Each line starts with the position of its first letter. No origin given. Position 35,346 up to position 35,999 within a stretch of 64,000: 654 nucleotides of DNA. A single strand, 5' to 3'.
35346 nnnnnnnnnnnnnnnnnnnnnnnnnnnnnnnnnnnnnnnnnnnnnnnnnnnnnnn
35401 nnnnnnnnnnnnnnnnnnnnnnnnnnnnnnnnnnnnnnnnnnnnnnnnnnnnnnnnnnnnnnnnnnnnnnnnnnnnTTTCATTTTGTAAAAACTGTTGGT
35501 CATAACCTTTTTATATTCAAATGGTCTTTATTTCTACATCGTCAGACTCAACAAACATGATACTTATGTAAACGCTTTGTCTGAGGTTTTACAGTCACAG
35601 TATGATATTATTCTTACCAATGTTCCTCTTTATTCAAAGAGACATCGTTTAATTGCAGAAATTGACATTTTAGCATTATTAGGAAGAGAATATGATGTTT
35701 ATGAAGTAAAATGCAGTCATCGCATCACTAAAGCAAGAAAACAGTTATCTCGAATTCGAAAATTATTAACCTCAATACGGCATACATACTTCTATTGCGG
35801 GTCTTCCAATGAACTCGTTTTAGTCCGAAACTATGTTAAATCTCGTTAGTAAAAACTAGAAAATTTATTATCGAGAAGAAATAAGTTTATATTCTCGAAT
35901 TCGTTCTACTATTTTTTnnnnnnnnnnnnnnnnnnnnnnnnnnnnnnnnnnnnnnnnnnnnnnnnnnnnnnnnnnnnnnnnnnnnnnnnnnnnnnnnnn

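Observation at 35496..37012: Two-gene module: YraN/Hjc-like PD-(D/E)xK nuclease followed by an IstB/DnaC-type AAA+ ATPase with a novel N-terminal domain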

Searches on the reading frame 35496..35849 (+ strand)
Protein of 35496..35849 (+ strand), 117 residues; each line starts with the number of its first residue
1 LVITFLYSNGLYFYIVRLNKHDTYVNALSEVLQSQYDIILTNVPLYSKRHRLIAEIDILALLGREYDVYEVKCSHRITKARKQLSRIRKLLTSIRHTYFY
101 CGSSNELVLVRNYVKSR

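Call 3: search_protein_families(library=pfam, proteins=[window:35496-35849:+], max_evalue=1)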
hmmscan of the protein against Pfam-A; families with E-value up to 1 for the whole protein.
window:35496-35849:+ (117 aa): 2 families
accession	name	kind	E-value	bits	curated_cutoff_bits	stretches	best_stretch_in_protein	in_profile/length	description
PF08378.17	NERD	-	0.018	16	22.1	1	30-82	14-65/111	Nuclease-related domain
PF13821.11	DUF4187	-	0.16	12.2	29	1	83-101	11-29/54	Domain of unknown function (DUF4187)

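Call 4: search_protein_families(library=ncbifam, proteins=[window:35496-35849:+], max_evalue=1)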
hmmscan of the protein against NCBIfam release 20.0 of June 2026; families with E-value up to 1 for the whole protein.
window:35496-35849:+ (117 aa): 1 family
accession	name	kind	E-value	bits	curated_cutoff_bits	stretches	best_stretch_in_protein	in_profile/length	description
NF011269.0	PRK14676.1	equivalog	0.095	12.9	190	1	42-87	25-71/117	hypothetical protein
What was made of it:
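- On UPF0102 / YraN (PF02021): NCBIfam PRK14676 scores 12.9 bits against a 190 cut-off (call 4).
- On Orc1/Cdc6: No such Pfam or NCBIfam hit appears at E<=1 (calls 3, 4).
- No Cdc6/Orc1 family match and no C-terminal winged-helix domain appear in Pfam or NCBIfam at E<=1 (calls 3, 4).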

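Call 5: search_protein_families(library=padloc, proteins=[window:35496-35849:+], max_evalue=1)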
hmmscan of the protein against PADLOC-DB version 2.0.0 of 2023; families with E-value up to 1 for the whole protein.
window:35496-35849:+ (117 aa): 1 family
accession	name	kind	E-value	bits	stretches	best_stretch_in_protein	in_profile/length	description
PDLC01887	CARF4--CARF_PDDEXK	-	0.0061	14.1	1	18-91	157-228/285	-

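Call 6: search_protein_families(library=phrogs, proteins=[window:35496-35849:+], max_evalue=1)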
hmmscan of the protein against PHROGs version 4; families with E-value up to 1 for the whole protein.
window:35496-35849:+ (117 aa): 1 family
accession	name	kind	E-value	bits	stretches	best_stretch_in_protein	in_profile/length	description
phrog_19920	-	unknown function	0.28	12.2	0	23-38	4-19/66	-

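Call 12: find_homologous_proteins(query=window:35496-35849:+)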
Query window:35496-35849:+ (117 aa): 42 proteins with E <= 0.001 among 45 candidates.
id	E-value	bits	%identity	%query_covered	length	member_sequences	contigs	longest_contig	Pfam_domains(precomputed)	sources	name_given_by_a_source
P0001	1.3e-68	246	100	100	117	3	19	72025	-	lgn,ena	-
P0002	2.8e-30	123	61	81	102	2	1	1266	PF08378.18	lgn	-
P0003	1.6e-29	120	59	81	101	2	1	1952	-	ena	-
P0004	1.9e-28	117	62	78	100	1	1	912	-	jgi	jgi:hypothetical protein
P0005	8.0e-27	111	57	80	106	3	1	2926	-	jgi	-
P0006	2.2e-26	110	59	80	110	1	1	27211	-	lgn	-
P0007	3.5e-26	109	62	78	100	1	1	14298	-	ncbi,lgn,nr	ncbi:hypothetical protein GOV09_03220 [Candidatus Woesearchaeota archaeon]|nr:hypothetical protein [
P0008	1.2e-25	108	59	79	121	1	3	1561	-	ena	-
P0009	1.4e-25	107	53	78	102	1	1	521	-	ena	-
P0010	1.5e-25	107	54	77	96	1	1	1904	-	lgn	-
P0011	1.7e-25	107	57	79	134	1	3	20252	-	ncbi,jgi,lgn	jgi:hypothetical protein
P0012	1.9e-25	107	58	74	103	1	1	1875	-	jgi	jgi:hypothetical protein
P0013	5.1e-25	106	55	78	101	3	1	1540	-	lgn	-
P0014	3.2e-24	103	54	82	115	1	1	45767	-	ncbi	ncbi:MAG: hypothetical protein ACP5N3_01150 [Candidatus Nanoarchaeia archaeon]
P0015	5.7e-24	102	52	85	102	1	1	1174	-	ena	-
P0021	1.1e-22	98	56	80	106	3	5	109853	-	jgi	-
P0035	3.9e-20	90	53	81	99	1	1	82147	-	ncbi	-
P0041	4.7e-16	77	58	61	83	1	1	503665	-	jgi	jgi:hypothetical protein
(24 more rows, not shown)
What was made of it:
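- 35496..35849 (+): Gene for a 117-aa minimal PD-(D/E)xK nuclease. It belongs to a ~100-aa family found across Woesearchaeota/Nanoarchaeota. Catalytic candidates are E55 (35658-35660), D57 (35664-35666), E70 (35703-35705) and K72 (35709-35711). C73, S74, R76, K79 and Q83 are also invariant. 42 homologues in call 12.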

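Call 13: find_encoding_contigs(protein=P0001, flank=5000, max_places=6)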
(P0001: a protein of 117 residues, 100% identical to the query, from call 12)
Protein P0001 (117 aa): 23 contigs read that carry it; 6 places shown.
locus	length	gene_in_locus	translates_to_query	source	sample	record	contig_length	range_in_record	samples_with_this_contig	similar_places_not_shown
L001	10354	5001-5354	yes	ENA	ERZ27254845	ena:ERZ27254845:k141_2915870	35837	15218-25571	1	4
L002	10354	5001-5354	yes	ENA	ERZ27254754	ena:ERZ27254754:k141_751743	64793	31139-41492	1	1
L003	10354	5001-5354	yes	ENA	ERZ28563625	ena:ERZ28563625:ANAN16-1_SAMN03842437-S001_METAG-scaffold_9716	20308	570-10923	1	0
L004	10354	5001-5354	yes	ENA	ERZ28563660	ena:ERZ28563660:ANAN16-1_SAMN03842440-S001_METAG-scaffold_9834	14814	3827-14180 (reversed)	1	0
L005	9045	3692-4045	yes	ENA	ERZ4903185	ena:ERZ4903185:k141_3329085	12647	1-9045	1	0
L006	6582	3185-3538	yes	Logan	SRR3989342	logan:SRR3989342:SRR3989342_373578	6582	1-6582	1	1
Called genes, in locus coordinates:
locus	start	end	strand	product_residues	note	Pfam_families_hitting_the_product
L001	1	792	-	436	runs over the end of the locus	PF25174:Beta-prop_THOC3 (faint), PF26549:Tricorn_N (faint), PF26550:Tricorn_2nd, PF07676:PD40 (faint), PF23381:Beta-prop_IFT122_1st, PF26550:Tricorn_2nd (weak)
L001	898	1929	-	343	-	PF01266:DAO (weak), PF02254:TrkA_N (faint), PF03435:Sacchrp_dh_NADP (faint), PF03486:HI0933_like (faint), PF05834:Lycopene_cycl (faint), PF07992:Pyr_redox_2, PF13738:Pyr_redox_3, PF00070:Pyr_redox, +2 more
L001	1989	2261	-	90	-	-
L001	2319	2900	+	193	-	PF07884:VKOR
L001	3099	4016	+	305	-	PF00456:Transketolase_N, PF13292:DXP_synthase_N (weak), PF00676:E1_dh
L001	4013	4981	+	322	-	PF02779:Transket_pyr, PF17147:PFOR_II (faint), PF02780:Transketolase_C, PF22613:Transketolase_C_1 (weak)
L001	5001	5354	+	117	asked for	-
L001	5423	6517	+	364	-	PF20720:nSTAND3 (weak)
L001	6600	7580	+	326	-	PF00389:2-Hacid_dh, PF02826:2-Hacid_dh_C, PF03446:NAD_binding_2 (weak)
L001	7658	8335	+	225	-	-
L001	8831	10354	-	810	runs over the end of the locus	PF00133:tRNA-synt_1, PF09334:tRNA-synt_1g, PF01406:tRNA-synt_1e (weak), PF09334:tRNA-synt_1g (weak), PF08264:Anticodon_1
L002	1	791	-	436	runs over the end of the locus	PF25174:Beta-prop_THOC3 (faint), PF26549:Tricorn_N (faint), PF26550:Tricorn_2nd, PF07676:PD40 (faint), PF23381:Beta-prop_IFT122_1st, PF26550:Tricorn_2nd (weak)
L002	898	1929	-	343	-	PF01266:DAO (weak), PF02254:TrkA_N (faint), PF03435:Sacchrp_dh_NADP (faint), PF03486:HI0933_like (faint), PF05834:Lycopene_cycl (faint), PF07992:Pyr_redox_2, PF13738:Pyr_redox_3, PF00070:Pyr_redox, +2 more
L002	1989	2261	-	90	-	-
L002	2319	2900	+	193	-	PF07884:VKOR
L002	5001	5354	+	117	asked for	-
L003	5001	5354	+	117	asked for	-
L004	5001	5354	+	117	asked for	-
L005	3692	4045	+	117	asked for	-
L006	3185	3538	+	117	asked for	-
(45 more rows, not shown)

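Call 14: find_encoding_contigs(protein=P0014, flank=5000, max_places=3)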
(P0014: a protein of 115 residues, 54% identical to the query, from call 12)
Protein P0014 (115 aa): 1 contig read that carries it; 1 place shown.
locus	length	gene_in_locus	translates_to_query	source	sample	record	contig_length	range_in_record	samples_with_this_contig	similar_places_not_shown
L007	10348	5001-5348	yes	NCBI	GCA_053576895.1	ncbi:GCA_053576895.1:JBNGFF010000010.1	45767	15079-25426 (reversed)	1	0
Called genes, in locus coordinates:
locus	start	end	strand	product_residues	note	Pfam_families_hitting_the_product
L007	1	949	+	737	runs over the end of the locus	PF00270:DEAD, PF04851:ResIII, PF18766:SWI2_SNF2 (faint), PF21210:RNA_helicase_helical, PF00271:Helicase_C, PF02732:ERCC4, PF12826:HHH_2, PF14520:HHH_5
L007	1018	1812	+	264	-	-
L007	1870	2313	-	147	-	PF01938:TRAM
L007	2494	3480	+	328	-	-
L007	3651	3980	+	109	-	-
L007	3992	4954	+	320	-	PF14520:HHH_5, PF00154:RecA_N, PF08423:Rad51, PF06745:ATPase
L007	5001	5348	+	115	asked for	-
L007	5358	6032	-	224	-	PF00154:RecA_N, PF03796:DnaB_C (faint), PF06745:ATPase, PF08423:Rad51, PF01637:ATPase_2 (weak), PF13479:AAA_24 (weak)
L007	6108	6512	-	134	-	-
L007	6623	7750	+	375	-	PF05833:NFACT_N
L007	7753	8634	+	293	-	PF17125:Methyltr_RsmF_N, PF01728:FtsJ (faint), PF02475:TRM5-TYW2_MTfase (faint), PF01189:Methyltr_RsmB-F, PF13847:Methyltransf_31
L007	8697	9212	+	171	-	-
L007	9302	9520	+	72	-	-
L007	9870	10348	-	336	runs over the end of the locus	PF12840:HTH_20 (faint), PF13404:HTH_AsnC-type (weak), PF13412:HTH_24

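Call 15: find_encoding_contigs(protein=P0021, flank=5000, max_places=3)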
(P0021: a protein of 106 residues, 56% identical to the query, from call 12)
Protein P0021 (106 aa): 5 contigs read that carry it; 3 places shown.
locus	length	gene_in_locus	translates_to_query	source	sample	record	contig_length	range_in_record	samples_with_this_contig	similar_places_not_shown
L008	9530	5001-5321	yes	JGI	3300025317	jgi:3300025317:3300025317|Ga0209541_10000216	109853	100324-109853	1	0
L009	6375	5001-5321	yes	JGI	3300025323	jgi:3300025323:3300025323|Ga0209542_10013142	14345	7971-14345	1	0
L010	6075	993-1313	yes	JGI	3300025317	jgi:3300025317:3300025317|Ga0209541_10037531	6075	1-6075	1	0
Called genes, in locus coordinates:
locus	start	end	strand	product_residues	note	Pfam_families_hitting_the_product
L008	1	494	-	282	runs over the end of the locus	PF01478:Peptidase_A24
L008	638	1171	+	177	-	-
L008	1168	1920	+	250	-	-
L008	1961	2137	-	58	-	-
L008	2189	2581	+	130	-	PF11969:DcpS_C, PF01230:HIT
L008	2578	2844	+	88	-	PF04266:ASCH (weak), PF12961:DUF3850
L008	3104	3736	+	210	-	PF14528:LAGLIDADG_3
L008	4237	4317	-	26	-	-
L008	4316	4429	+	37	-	-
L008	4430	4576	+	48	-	-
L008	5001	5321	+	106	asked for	-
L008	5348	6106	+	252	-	PF03372:Exo_endo_phos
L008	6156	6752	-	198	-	PF04467:DUF483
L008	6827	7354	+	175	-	-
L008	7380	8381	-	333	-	PF00389:2-Hacid_dh, PF02826:2-Hacid_dh_C, PF03446:NAD_binding_2 (weak)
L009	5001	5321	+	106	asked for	-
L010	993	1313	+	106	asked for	-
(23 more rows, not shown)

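Call 19: find_encoding_contigs(protein=P0035, flank=4000, max_places=2)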
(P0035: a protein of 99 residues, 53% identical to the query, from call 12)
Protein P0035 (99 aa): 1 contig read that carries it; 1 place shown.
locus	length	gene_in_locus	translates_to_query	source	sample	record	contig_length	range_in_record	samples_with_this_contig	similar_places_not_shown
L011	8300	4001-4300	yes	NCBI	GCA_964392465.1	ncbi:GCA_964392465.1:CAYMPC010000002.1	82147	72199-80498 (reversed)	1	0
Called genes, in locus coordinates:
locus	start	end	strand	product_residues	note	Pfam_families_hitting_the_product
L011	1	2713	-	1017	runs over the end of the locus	PF19077:Big_13 (faint)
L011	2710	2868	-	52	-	PF05534:HicB (weak)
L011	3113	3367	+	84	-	PF13601:HTH_34 (weak)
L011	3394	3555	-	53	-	-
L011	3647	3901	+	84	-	-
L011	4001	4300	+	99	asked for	-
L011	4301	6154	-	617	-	-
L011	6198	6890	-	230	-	-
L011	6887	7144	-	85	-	-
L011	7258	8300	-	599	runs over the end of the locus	-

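Call 20: find_encoding_contigs(protein=P0041, flank=4000, max_places=2)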
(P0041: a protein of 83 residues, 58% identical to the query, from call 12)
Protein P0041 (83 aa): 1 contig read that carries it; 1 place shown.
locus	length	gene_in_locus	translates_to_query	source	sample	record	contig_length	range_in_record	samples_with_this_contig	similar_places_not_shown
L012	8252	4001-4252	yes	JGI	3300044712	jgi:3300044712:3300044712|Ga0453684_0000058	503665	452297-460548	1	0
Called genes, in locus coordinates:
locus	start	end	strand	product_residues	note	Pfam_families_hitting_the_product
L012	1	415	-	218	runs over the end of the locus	PF01966:HD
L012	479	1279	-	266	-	PF02673:BacA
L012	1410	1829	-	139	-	PF01938:TRAM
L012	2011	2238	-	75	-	PF07866:DUF1653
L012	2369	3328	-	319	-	PF14520:HHH_5, PF00154:RecA_N, PF06745:ATPase, PF08423:Rad51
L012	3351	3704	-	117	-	-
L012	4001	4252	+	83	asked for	-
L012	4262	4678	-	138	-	-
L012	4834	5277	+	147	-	-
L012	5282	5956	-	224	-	PF00154:RecA_N, PF06745:ATPase, PF08423:Rad51, PF13479:AAA_24 (weak)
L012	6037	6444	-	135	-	-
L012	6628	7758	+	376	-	PF05833:NFACT_N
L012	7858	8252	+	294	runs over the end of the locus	PF17125:Methyltr_RsmF_N, PF01189:Methyltr_RsmB-F, PF02475:TRM5-TYW2_MTfase (faint), PF13847:Methyltransf_31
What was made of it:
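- It lies between radA and radB in L007 and L012 (calls 14, 20).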

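Call 21: find_encoding_contigs(protein=P0006, flank=4000, max_places=2)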
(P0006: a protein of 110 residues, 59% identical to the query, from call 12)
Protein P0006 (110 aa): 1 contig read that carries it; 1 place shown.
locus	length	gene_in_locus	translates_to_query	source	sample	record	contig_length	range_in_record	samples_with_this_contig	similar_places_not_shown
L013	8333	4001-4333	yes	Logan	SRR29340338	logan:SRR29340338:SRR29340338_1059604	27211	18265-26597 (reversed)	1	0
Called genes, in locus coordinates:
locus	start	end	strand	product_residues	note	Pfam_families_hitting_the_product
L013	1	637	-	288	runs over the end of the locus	-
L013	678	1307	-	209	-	-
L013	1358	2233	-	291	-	PF00413:Peptidase_M10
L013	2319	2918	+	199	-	PF01170:UPF0020 (faint), PF03602:Cons_hypoth95, PF05175:MTS, PF06325:PrmA, PF13847:Methyltransf_31 (weak), PF13649:Methyltransf_25 (weak)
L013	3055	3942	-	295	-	PF04014:MazE_antitoxin (weak)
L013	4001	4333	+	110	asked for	-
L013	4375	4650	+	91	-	PF13656:RNA_pol_L_2, PF01193:RNA_pol_L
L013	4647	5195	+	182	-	PF01871:AMMECR1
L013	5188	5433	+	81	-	PF13459:Fer4_15, PF13370:Fer4_13 (weak)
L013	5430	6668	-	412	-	PF02812:ELFV_dehydrog_N, PF00208:ELFV_dehydrog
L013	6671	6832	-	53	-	-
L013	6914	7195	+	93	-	-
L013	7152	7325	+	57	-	-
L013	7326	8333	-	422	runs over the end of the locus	PF00009:GTP_EFTU, PF03144:GTP_EFTU_D2 (weak), PF09173:eIF2_C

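Call 24: search_solved_structures(query=A1, max_evalue=10, show_alignments=2)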
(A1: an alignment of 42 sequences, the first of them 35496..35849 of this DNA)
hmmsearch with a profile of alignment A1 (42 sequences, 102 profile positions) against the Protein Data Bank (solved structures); distinct sequences matched with E-value up to 10: 1.
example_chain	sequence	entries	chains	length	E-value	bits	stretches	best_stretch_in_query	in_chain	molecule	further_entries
6mxv_A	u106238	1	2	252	0.42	14.2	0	51-94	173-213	Rhodanese-like family protein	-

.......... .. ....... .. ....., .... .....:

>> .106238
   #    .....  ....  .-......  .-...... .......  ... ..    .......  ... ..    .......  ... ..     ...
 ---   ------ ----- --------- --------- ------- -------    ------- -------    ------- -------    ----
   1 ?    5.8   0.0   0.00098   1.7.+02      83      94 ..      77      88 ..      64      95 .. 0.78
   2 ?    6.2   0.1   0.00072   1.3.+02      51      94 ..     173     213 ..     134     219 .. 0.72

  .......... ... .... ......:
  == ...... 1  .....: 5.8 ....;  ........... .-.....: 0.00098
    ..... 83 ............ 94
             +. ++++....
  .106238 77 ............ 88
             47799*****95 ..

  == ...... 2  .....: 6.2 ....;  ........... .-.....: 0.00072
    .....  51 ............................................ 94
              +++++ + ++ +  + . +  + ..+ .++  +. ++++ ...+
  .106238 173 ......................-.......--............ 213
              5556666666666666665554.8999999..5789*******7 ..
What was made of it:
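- Closest known: Hjc/Hje Holliday-junction resolvases, YraN/UPF0102 and NERD. Different: A profile search of the PDB finds nothing (call 24).
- Tried and rejected: A profile search of the PDB with the nuclease family found no significant sequence relative (call 24).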

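Call 36: find_related_loci(query=A1, collection=genome_contigs, flank=8000)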
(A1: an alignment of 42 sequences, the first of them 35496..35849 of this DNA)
Query A1 (117 aa) in genome_contigs; peptide patterns used: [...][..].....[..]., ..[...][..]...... (x = any residue, [..] = any of these).
255 stretches matched a pattern; 159 encode a relative of the query (tblastn E <= 1e-3); the best 80 are kept; 80 distinct loci.
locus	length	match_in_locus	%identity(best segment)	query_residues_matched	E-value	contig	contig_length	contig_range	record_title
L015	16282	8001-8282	59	18-111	6e-36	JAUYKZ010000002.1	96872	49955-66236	MAG: archaeon isolate C24_metabat.bin.228 C24_k141_144571, whole genome shotgun sequence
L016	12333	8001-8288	56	12-107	3e-34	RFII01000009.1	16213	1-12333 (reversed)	MAG: Candidatus Woesearchaeota archaeon isolate J072 k99_124613, whole genome shotgun sequence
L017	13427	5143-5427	57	20-111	1e-33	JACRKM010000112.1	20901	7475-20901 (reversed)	MAG: Candidatus Woesearchaeota archaeon isolate NC_groundwater_1855_Pr3_B-0.1um_47_8 SR-2_scaffold_141_2688354, whole ge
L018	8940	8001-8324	52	15-112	1e-33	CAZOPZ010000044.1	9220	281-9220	MAG TPA_asm: uncultured Methanosarcinales archaeon isolate binchicken_co251_164 genome assembly, contig: NODE_10671_leng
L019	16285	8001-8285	55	17-110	2e-33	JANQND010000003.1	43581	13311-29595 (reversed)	MAG: Candidatus Nanoarchaeia archaeon isolate PL25a_bin.96 k99_4330384, whole genome shotgun sequence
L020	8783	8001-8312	54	11-111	1e-32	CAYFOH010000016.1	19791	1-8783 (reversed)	MAG TPA_asm: uncultured Methanosarcinales archaeon isolate ERP019367_co1_29 genome assembly, contig: NODE_2316_length_19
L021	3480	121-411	51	15-110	2e-32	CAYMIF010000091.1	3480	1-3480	MAG TPA_asm: uncultured Methanosarcinales archaeon isolate SRP141376_co4_74 genome assembly, contig: NODE_45226_length_3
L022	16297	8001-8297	57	16-108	8e-32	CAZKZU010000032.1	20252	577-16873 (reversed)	MAG TPA_asm: uncultured Methanosarcinales archaeon isolate SRP272421_co1_15 genome assembly, contig: NODE_7063_length_20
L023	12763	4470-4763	56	16-110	2e-31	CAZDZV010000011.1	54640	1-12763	MAG TPA_asm: uncultured Methanosarcinales archaeon isolate SRP141376_co2_275 genome assembly, contig: NODE_1466_length_5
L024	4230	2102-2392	53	17-110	2e-31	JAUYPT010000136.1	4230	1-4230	MAG: Nanoarchaeota archaeon isolate C4_metabat.bin.53 C4_k141_87273, whole genome shotgun sequence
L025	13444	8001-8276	62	20-110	1e-31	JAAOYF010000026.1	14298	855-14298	Candidatus Woesearchaeota archaeon isolate DPANNHV_H2.bin.75 k83_941067, whole genome shotgun sequence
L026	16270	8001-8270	56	19-108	4e-31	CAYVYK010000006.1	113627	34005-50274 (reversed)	MAG TPA_asm: uncultured Methanosarcinales archaeon isolate binchicken_co115_67 genome assembly, contig: NODE_301_length_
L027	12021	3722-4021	51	15-108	8e-31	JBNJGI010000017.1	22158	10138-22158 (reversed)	MAG: Nanobdellota archaeon isolate Y22_45dBSe2.bin.150 NODE_1449_length_22158_cov_12.458226, whole genome shotgun sequen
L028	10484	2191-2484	57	20-113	5e-31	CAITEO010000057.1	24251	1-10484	uncultured Candidatus Woesearchaeota archaeon isolate AlinenSediments_bin-1271 genome assembly, contig: bin-1271:057/101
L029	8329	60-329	53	15-104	1e-30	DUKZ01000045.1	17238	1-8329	MAG TPA_asm: Candidatus Woesearchaeota archaeon isolate UBA9989 contig_112911, whole genome shotgun sequence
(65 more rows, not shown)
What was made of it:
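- At least 159 species genomes carry the family (call 36). The nuclease family is widespread on its own in at least 159 species genomes (call 36).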

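Call 41: search_protein_families(library=pfam, alignment_id=A1, max_evalue=0.1)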
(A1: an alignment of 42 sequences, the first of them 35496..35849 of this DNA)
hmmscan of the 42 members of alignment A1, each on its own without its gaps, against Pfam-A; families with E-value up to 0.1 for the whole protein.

A. member 1, window:35496-35849:+ (117 aa): 1 family
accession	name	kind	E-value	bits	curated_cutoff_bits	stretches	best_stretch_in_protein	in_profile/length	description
PF08378.17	NERD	-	0.018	16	22.1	1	30-82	14-65/111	Nuclease-related domain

B. families by the number of members that match (of 42 scanned): 31 families (the first 25 are shown)
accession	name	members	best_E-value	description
PF08378.17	NERD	18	7.9e-06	Nuclease-related domain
PF02021.23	UPF0102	7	0.0012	Uncharacterised protein family UPF0102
PF01870.24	Hjc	5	0.015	Archaeal holliday junction resolvase (hjc)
PF08581.15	Tup_N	4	0.036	Tup N-terminal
PF09229.17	Aha1_N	3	0.0051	Activator of Hsp90 ATPase, N-terminal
PF08907.16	DUF1853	2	0.012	Domain of unknown function (DUF1853)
PF18743.7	AHJR-like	2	0.015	REase_AHJR-like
PF13250.11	DUF4041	2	0.017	Domain of unknown function (DUF4041)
PF19668.4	DUF6171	2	0.04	Family of unknown function (DUF6171)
PF01705.24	CX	2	0.047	CX module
PF10324.15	7TM_GPCR_Srw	1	0.00098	Serpentine type 7TM GPCR chemoreceptor Srw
PF12938.12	M_domain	1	0.0072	M domain of GW182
PF13635.12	DUF4143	1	0.011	Domain of unknown function (DUF4143)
PF00521.26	DNA_topoisoIV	1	0.021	DNA gyrase/topoisomerase IV, subunit A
PF23572.1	GH3_C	1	0.023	GH3 family C-terminal domain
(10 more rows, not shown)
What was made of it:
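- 35496..35849 (+): Weak Pfam hits to NERD, UPF0102 and Hjc in call 41.
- On Archaeal Hjc (PF01870): 5 of 42 relatives hit at E>=0.015 (call 41).
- On NERD (PF08378): 18 of 42 relatives match at E<=0.1, best 7.9e-6 (call 41).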
